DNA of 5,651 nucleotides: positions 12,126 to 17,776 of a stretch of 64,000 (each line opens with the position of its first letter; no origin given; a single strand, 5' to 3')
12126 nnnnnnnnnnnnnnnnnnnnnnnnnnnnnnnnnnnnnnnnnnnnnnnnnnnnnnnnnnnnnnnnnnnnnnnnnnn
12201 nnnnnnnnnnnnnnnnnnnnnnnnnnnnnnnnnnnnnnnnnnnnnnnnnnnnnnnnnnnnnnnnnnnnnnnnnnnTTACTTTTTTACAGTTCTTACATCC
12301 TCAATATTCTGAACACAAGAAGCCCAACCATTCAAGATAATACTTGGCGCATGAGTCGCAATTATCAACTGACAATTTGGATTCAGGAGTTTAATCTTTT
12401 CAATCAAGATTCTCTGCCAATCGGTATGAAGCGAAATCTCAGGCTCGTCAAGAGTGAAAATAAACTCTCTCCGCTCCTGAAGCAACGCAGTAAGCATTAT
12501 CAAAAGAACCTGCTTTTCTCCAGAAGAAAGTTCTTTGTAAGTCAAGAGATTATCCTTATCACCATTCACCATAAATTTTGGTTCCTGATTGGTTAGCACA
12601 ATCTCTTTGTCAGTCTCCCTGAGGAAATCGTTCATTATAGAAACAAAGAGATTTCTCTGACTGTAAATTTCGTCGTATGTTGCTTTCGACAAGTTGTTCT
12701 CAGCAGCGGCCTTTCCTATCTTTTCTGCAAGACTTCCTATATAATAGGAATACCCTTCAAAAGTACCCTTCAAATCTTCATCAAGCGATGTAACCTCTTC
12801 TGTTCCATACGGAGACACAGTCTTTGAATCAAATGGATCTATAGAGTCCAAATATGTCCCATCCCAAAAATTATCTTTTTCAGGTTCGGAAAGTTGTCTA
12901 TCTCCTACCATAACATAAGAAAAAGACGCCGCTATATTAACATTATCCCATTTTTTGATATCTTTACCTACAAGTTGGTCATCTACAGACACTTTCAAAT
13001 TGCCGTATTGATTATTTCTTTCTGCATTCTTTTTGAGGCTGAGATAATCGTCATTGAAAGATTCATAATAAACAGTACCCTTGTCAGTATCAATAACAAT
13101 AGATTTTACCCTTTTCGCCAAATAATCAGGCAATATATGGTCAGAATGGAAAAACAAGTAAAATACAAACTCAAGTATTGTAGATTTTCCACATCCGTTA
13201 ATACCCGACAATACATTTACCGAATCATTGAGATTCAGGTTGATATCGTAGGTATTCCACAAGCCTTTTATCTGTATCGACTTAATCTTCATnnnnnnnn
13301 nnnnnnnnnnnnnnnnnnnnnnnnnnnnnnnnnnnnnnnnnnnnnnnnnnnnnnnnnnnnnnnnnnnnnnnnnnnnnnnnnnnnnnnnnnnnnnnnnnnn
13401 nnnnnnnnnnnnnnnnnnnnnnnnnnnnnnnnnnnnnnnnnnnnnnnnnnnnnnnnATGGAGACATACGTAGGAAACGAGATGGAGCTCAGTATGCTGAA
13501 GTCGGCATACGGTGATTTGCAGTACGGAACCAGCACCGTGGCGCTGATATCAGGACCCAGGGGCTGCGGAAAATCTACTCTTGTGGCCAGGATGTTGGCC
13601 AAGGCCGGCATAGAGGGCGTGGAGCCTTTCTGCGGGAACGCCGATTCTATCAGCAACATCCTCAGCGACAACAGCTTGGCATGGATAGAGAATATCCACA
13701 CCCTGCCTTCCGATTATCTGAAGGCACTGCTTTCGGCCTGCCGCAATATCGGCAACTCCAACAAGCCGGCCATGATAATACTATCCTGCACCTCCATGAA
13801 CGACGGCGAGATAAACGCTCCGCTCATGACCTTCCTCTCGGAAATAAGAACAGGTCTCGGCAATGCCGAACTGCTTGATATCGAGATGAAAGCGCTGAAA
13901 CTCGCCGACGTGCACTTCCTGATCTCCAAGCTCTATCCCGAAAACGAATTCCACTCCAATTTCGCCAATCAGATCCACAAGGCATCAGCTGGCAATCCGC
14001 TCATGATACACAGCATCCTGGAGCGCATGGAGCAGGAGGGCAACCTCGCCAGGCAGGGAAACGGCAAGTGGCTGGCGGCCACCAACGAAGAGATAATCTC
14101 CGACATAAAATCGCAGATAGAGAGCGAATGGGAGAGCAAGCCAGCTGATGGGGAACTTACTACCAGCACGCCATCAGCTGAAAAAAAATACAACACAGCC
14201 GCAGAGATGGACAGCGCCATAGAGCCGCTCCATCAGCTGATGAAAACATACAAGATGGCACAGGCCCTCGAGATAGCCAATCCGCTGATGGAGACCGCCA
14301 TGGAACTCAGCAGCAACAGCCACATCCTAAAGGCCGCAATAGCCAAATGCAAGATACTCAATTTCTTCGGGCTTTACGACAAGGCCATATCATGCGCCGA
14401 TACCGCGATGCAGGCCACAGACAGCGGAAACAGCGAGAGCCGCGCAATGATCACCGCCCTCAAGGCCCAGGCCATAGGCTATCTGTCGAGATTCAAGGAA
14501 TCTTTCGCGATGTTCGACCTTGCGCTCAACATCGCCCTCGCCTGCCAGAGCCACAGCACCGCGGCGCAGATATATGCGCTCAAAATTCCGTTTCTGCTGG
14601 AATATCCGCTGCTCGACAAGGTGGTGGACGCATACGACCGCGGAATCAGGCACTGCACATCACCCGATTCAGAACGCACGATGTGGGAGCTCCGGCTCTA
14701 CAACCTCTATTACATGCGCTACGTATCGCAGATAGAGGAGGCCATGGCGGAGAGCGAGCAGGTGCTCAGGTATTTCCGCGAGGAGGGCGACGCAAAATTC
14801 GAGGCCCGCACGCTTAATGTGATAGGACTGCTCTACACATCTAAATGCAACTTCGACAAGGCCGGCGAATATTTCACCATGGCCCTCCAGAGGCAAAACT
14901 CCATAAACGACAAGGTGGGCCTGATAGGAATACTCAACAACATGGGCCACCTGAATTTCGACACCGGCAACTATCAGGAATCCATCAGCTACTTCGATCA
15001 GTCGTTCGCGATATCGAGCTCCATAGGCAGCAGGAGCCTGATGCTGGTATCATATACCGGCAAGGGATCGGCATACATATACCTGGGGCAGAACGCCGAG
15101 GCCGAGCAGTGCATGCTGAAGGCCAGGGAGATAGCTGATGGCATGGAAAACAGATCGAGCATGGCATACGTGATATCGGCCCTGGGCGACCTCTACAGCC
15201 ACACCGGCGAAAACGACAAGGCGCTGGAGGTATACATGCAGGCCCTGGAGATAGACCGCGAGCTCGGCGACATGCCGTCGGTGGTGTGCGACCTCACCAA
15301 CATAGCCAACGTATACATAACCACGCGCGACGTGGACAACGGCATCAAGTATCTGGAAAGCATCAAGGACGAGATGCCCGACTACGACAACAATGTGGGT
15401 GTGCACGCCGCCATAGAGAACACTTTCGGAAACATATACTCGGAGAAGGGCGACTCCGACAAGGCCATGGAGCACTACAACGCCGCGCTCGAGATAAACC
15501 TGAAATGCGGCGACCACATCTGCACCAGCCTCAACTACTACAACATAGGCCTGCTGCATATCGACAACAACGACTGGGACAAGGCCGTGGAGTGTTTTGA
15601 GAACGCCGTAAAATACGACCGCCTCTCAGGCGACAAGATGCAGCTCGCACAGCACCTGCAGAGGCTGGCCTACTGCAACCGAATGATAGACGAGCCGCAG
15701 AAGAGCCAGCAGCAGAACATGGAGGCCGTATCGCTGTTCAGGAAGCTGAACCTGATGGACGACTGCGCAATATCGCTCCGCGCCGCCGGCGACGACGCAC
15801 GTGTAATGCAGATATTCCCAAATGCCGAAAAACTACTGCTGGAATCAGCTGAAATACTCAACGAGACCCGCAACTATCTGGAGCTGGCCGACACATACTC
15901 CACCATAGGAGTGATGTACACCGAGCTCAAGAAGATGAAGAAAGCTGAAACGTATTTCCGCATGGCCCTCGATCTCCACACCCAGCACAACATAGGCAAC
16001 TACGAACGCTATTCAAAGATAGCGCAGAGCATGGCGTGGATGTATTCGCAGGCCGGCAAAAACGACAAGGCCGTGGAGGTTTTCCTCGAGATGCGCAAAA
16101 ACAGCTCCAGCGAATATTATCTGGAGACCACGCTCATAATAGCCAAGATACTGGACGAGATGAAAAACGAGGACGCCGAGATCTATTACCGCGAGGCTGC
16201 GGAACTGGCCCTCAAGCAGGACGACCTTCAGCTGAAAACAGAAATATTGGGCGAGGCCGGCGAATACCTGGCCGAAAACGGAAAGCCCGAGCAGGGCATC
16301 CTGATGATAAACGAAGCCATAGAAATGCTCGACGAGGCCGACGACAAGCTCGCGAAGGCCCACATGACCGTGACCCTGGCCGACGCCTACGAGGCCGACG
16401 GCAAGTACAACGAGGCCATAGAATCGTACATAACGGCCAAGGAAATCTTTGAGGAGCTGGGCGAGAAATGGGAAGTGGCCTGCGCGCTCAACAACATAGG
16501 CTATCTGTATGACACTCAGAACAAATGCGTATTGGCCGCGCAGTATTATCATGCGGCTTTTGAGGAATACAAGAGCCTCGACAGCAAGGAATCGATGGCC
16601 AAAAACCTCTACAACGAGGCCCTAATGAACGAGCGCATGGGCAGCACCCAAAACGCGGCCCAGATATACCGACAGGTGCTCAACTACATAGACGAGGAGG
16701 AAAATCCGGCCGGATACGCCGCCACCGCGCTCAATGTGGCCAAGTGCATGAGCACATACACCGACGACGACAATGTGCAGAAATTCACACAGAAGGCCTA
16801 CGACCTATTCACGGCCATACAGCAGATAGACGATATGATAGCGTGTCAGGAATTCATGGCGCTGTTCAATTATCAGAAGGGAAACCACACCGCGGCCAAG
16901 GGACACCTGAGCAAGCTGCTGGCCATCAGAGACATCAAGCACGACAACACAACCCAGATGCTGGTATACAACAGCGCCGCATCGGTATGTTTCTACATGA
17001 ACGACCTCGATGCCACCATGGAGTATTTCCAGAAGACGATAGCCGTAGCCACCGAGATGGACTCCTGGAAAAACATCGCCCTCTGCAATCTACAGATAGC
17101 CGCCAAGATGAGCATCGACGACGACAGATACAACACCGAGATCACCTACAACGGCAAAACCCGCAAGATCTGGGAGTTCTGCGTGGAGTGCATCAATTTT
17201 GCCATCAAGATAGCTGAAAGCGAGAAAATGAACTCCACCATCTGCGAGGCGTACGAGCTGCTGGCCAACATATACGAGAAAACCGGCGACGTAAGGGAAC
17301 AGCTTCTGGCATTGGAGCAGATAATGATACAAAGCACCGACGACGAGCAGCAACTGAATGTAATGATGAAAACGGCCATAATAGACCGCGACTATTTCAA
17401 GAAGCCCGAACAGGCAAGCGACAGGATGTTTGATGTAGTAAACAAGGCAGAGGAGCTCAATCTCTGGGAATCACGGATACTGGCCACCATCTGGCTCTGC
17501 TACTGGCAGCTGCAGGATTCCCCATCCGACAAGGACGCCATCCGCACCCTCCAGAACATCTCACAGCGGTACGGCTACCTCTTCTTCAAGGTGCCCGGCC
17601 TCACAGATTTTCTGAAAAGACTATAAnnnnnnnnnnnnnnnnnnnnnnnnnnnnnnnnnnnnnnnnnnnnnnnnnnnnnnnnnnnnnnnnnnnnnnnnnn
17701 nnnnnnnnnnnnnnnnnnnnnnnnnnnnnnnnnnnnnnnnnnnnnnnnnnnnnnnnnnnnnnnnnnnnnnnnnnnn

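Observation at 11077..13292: Three-gene ABC-ATPase / DUF4435-Toprim / 64-aa operon: a PARIS-like (AriA/AriB) defence candidate with an extra coupled small gene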

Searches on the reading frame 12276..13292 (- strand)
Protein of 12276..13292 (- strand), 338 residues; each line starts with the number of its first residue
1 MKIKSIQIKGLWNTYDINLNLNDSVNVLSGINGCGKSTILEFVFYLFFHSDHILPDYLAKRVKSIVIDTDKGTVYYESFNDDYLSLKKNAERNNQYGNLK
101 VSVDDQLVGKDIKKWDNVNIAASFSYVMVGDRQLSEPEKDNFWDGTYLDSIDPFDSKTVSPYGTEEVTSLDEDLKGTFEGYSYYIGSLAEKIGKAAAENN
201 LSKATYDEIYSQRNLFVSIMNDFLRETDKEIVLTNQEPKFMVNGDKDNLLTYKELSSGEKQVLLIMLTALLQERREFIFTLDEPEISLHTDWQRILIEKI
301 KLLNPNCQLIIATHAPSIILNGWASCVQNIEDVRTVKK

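Call 3: search_protein_families(library=pfam, proteins=[window:12276-13292:-], max_evalue=1)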
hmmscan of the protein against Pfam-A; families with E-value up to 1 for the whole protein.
window:12276-13292:- (338 aa): 8 families
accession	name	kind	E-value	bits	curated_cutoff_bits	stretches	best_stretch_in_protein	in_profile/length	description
PF13175.12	AAA_15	-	8.8e-22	78.7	32.1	2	199-319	250-374/374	AAA ATPase domain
PF13304.12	AAA_21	-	7e-19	69.4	27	2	201-319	184-303/304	AAA domain, putative AbiEii toxin, Type IV TA system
PF02463.25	SMC_N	-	9.5e-12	45.2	40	1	3-319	2-202/220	RecF/RecN/SMC N terminal domain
PF13476.12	AAA_23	-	1.6e-07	32.6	27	1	6-79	2-78/201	AAA domain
PF00005.33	ABC_tran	-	1.8e-05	25.8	25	1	24-46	12-34/137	ABC transporter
PF13173.12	AAA_14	-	0.0046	17.4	27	1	24-53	3-32/129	AAA domain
PF13555.12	AAA_29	-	0.025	14.8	27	1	14-47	11-46/61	P-loop containing region of AAA domain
PF02833.19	DHHA2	-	0.11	13.3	27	0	105-144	16-55/126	DHHA2 domain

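Call 4: search_protein_families(library=padloc, proteins=[window:12276-13292:-], max_evalue=1)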
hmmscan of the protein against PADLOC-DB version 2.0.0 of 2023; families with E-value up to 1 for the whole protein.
window:12276-13292:- (338 aa): 134 families (the best 25 are shown)
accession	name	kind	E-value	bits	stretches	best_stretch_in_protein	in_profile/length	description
PDLC04164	AriA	-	3.2e-51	172.3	2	206-334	124-251/253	-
PDLC00289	PtuA1|PtuA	-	1.6e-24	84.8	1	1-319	1-292/404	AAA ATPase domain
PDLC02979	AriA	-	1.9e-22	78.6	2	190-319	243-373/373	-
PDLC00305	PtuA1|PtuA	-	5.1e-21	73.5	2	1-93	1-90/392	AAA ATPase domain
PDLC00285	PtuA1|PtuA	-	1.1e-20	72.3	1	201-321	211-332/432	AAA ATPase domain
PDLC00271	PtuA1|PtuA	-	2.1e-20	71.7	2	218-333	212-336/421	AAA ATPase domain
PDLC02981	AriAB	-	7.9e-20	69.1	2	239-321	294-379/694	-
PDLC02980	AriA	-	2.7e-19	68.3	1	25-319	1-303/304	-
PDLC00283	PtuA1|PtuA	-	1.6e-18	65.1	2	212-335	244-362/448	AAA ATPase domain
PDLC04135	mad3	-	1.7e-18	65.3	1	2-321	1-329/374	mads_3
PDLC00290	PtuA1|PtuA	-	1.7e-18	65.2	2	272-320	266-314/414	AAA ATPase domain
PDLC02915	ATPase-Toprim_I-B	-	3.3e-16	57.2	2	272-320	252-300/623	-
PDLC04175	HEC-01A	-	1e-15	55.7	2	202-319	198-312/363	-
PDLC00266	PtuA1|PtuA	-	1.1e-15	55.9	2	233-321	293-382/483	AAA ATPase domain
PDLC00293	PtuA1|PtuA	-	3.4e-15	54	2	245-319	306-386/527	AAA ATPase domain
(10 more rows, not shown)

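Call 5: search_protein_families(library=ncbifam, proteins=[window:12276-13292:-], max_evalue=1)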
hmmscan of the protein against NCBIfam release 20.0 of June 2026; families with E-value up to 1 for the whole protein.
window:12276-13292:- (338 aa): 47 families (the best 25 are shown)
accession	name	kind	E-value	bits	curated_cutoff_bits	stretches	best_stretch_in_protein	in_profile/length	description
TIGR04435.1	restrict_AAA_1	hypoth_equivalog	9.5e-18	64.2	300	2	200-319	346-470/568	restriction system-associated AAA family ATPase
NF041760.1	PtuA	equivalog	2.2e-12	46.6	500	2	206-330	296-431/524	retron Ec78 anti-phage system effector ATPase PtuA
NF045781.1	Spaf1101_AAA_ATP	equivalog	3.1e-09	35.8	475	2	196-327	653-787/836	Spaf_1101 family AAA-like ATPase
NF002572.0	PRK02224.1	equivalog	2.7e-08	32.6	1087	1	1-62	1-61/888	DNA double-strand break repair ATPase Rad50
NF038234.1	retron_eff_Eco8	equivalog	4e-08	32.3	250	2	1-47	1-47/679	retron Eco8 family effector endonuclease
TIGR03608.1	L_ocin_972_ABC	subfamily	6.1e-07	29.1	254.85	1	213-318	95-196/206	putative bacteriocin export ABC transporter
NF047739.1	antiphage_MADS3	equivalog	1.3e-06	27.8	420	2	247-319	309-379/427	methylation-associated defense system AAA family ATPase MAD3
NF041774.1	tung_ATPbind_TupC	equivalog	6.6e-06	25.3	400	2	18-46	20-49/319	tungstate ABC transporter ATP-binding protein TupC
NF041035.1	Rad50_Halo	equivalog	6.6e-06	24.8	1000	1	1-51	1-51/883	DNA double-strand break repair ATPase Rad50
TIGR00611.2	recf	equivalog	8e-06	25.2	172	1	3-47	1-45/339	DNA replication/repair protein RecF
NF010068.0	PRK13548.1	equivalog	2.6e-05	23.4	261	2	251-303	134-189/261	heme ABC transporter ATP-binding protein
NF000355.4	ribo_prot_ABC_F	equivalog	2.7e-05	23.3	380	2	7-43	324-359/499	ribosomal protection-like ABC-F family protein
NF003034.1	PRK03918.1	equivalog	4.9e-05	21.5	700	1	1-96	1-96/878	DNA double-strand break repair ATPase Rad50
NF040873.1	AztA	equivalog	0.00017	21.2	220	1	23-43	18-38/191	zinc ABC transporter ATP-binding protein AztA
TIGR01166.1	cbiO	subfamily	0.00021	20.8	211.8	1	252-314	125-185/190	cobalt ABC transporter, ATP-binding protein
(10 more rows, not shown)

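Call 6: search_protein_families(library=phrogs, proteins=[window:12276-13292:-], max_evalue=1)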
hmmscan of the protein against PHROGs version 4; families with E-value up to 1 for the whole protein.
window:12276-13292:- (338 aa): 21 families
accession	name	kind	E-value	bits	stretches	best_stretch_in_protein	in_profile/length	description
phrog_7507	-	unknown function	2.7e-42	146.7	2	198-334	324-465/483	-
phrog_8323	-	unknown function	2.2e-28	100.2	1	1-321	49-367/623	-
phrog_9802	-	unknown function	3.5e-17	63.6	1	1-319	3-328/438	-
phrog_3940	-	unknown function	4.4e-17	63.1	1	2-319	4-299/537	-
phrog_4747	-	unknown function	5.9e-16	59.6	2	262-319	313-379/610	-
phrog_19212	-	unknown function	5.2e-10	39.5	2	246-319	330-409/550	-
phrog_14430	-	unknown function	5.6e-10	40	1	274-330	337-392/444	-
phrog_8066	-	unknown function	1.6e-08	34.8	1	251-330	359-440/522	-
phrog_8939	-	unknown function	5.3e-07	29.7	2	250-318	414-492/595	-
phrog_25246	-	moron, auxiliary metabolic gene and host takeover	7.9e-07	28.9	1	228-315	233-320/616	ABC transporter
phrog_5836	-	unknown function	1.1e-05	24.7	1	25-319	50-350/1071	-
phrog_11225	-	unknown function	4.4e-05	24.2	1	18-85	18-77/229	-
phrog_2392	-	moron, auxiliary metabolic gene and host takeover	0.00016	21.1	1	254-319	617-679/726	ABC transporter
phrog_2801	-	unknown function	0.00023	20.7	1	15-114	15-101/735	-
phrog_77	-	DNA, RNA and nucleotide metabolism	0.0004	20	1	1-48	296-345/967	SbcC-like subunit of palindrome specific endonuclease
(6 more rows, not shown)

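Call 18: search_solved_structures(query=window:12276-13292:-, max_evalue=0.001, show_alignments=1)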
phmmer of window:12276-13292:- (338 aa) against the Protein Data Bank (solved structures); distinct sequences matched with E-value up to 0.001: 16.
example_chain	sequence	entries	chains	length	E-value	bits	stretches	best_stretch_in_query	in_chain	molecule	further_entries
8ux9_B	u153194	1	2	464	1.1e-16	64.1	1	207-330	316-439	AriA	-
8v45_A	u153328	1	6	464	1.2e-16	64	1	207-330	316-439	AriA antitoxin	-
8v46_A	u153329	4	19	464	2.9e-16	62.7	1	207-330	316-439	AriA antitoxin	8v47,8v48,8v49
9n69_A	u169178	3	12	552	4.1e-08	36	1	278-333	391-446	AAA family ATPase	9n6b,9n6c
22bu_B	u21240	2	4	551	3.8e-06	29.5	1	264-329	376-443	AAA family ATPase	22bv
9nnk_C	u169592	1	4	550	5.1e-06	29.1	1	232-331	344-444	Retreon I-A effector PtuA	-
9kjx_B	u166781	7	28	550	5.3e-06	29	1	263-331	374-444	AAA family ATPase | Retron I-A effector PtuA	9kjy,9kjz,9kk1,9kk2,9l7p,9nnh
9u9y_A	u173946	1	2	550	6.7e-06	28.7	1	263-331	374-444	AAA family ATPase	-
9vkz_A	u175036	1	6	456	1.1e-05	27.9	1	264-329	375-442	Retron Ec78 probable ATPase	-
9nnb_C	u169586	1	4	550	1.4e-05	27.6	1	263-331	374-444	Retron I-A effector PtuA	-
9vh1_D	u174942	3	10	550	1.6e-05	27.4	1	264-329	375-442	Retron Ec78 probable ATPase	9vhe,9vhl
9e8z_C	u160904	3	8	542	2.2e-05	27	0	250-318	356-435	Retron Ec83 probable ATPase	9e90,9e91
8ee4_A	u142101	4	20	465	2.9e-05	26.6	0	276-320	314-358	PtuA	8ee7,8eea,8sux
22et_E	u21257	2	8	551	4.4e-05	26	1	264-329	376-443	PtuA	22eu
6n9l_A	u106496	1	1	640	0.00014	24.3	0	177-321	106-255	UvrABC system protein A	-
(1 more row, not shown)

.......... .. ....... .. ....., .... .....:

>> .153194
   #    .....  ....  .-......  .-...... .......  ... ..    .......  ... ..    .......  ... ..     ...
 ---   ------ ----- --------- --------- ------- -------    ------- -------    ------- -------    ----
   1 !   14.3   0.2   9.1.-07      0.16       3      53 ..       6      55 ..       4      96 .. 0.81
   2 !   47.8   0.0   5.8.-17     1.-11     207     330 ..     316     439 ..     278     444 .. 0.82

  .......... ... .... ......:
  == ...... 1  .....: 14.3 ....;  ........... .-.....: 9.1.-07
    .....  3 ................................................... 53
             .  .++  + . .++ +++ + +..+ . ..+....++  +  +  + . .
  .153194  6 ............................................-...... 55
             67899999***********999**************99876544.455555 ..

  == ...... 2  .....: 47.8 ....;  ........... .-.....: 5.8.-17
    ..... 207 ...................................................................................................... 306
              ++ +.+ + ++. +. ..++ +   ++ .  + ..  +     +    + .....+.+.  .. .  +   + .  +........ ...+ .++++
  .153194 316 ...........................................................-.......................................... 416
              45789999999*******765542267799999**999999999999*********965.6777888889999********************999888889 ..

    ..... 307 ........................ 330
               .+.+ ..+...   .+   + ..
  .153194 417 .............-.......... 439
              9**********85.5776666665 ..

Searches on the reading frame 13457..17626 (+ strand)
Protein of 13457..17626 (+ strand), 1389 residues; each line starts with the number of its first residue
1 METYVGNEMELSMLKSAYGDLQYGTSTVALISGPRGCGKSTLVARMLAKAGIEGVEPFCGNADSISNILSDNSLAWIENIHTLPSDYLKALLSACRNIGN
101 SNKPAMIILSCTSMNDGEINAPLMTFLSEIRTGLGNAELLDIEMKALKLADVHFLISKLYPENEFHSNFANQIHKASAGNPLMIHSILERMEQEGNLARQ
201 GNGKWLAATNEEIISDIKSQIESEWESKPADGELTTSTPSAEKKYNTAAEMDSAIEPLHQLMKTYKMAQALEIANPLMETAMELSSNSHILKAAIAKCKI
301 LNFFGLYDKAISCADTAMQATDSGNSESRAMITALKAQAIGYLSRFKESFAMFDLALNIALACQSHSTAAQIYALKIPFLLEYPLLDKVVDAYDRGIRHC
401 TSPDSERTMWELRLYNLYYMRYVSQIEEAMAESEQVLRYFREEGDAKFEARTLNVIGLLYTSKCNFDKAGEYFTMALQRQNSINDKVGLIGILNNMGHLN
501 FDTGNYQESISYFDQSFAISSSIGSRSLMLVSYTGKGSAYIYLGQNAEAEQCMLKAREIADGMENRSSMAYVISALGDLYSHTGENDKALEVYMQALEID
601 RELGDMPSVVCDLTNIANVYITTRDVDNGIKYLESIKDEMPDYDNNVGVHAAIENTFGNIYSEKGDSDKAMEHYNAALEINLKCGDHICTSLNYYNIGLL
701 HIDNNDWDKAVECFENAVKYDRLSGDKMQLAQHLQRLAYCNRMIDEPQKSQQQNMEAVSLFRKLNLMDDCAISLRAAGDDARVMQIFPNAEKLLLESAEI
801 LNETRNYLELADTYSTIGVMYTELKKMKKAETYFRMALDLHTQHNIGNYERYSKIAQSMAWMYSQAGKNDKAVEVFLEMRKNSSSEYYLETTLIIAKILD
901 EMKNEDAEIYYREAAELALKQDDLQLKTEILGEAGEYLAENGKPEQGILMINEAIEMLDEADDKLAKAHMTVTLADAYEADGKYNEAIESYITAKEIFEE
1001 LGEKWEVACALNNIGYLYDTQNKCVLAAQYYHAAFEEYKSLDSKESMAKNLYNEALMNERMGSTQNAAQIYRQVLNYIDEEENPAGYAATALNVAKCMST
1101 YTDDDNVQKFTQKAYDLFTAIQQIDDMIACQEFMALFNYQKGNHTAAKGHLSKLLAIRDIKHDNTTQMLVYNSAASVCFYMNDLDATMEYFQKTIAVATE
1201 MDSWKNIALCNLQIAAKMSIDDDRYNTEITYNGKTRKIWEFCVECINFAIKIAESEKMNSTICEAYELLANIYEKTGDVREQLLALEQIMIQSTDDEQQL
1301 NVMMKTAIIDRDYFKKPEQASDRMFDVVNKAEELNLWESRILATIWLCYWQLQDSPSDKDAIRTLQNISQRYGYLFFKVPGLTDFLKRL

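Call 99: search_protein_families(library=pfam, proteins=[window:13457-17626:+], max_evalue=0.00001)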
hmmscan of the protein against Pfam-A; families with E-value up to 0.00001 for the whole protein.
window:13457-17626:+ (1389 aa): 14 families
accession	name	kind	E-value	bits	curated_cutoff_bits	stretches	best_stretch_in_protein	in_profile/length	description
PF13424.12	TPR_12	-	1e-63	211.9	30.1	7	492-560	5-75/77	Tetratricopeptide repeat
PF00515.34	TPR_1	-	8.5e-37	123.9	27.8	0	694-721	4-31/34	Tetratricopeptide repeat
PF13181.12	TPR_8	-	2.2e-34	115.1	25.7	0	575-602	6-33/34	Tetratricopeptide repeat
PF07719.23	TPR_2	-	7.7e-34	113.4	27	0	694-721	4-31/34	Tetratricopeptide repeat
PF13176.12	TPR_7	-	1.5e-26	90.6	27.9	0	573-605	2-34/36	Tetratricopeptide repeat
PF17874.7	TPR_MalT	-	3.5e-18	66.4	45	0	571-714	41-184/336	MalT-like TPR region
PF13374.12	TPR_10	-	1.1e-14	54.2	27.5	0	810-843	1-34/42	Tetratricopeptide repeat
PF14938.12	SNAP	-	5.5e-14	52.7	25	1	903-1000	50-147/282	Soluble NSF attachment protein, SNAP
PF13428.12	TPR_14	-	1.3e-12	47.5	23.5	0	575-600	6-31/44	Tetratricopeptide repeat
PF13432.12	TPR_16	-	1.4e-11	45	32.7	0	695-722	1-28/65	Tetratricopeptide repeat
PF13414.12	TPR_11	-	2.8e-11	43.3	26.8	0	658-681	1-24/42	TPR repeat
PF24885.1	TPR_NPHP3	-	5.3e-09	36.2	100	0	852-1040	18-215/239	Nephrocystin-3 TPR domain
PF10602.15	RPN7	-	3.2e-07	30.7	29.6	0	1243-1306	16-79/174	26S proteasome subunit RPN7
PF13191.12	AAA_16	-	5.2e-06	27.5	32.6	0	5-54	3-52/167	AAA ATPase domain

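Call 100: search_protein_families(library=padloc, proteins=[window:13457-17626:+], max_evalue=0.00001)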
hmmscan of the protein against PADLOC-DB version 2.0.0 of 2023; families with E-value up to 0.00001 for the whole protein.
window:13457-17626:+ (1389 aa): 1 family
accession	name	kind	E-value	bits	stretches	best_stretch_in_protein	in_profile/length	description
PDLC01169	TPR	-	7e-25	85.9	2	445-521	104-180/252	TPR repeats containing protein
